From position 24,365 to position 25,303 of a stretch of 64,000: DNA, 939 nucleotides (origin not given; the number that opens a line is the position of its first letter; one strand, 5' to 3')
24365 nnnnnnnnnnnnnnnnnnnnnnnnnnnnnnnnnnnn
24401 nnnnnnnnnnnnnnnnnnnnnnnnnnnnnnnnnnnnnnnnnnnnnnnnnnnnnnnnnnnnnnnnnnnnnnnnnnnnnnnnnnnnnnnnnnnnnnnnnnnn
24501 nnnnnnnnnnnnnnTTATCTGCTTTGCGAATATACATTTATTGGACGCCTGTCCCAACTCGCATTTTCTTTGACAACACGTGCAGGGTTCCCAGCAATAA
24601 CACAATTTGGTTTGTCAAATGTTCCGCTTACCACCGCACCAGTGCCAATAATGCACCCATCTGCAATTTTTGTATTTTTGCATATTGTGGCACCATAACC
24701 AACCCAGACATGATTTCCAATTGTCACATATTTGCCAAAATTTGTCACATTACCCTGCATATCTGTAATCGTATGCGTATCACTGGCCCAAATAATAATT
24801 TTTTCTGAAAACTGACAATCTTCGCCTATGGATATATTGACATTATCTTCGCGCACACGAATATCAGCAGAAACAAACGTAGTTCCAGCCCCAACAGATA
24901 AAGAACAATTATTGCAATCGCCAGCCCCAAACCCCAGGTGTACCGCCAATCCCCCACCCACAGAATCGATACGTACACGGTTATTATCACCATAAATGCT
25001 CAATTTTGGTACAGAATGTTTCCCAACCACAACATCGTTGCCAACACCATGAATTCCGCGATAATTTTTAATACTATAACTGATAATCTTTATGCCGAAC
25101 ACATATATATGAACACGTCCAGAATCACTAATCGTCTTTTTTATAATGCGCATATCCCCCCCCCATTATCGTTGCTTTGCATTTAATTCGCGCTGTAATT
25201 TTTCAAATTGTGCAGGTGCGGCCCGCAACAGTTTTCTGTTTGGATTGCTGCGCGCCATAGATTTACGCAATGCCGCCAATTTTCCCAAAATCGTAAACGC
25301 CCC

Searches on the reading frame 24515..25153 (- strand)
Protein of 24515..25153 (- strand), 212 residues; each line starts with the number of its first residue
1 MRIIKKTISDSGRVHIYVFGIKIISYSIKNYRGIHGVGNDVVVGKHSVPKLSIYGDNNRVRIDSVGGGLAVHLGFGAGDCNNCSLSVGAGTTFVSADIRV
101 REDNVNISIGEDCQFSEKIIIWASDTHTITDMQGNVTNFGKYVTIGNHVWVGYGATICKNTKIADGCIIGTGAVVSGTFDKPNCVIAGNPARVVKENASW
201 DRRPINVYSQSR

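Call 22: search_protein_families(library=pfam, proteins=[window:24515-25153:-], max_evalue=0.00001)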
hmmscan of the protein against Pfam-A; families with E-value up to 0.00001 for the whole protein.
window:24515-25153:- (212 aa): 1 family
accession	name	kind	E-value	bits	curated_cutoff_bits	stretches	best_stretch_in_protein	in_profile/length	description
PF00132.30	Hexapep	-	1.2e-07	31.6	27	1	143-177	2-36/36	Bacterial transferase hexapeptide (six repeats)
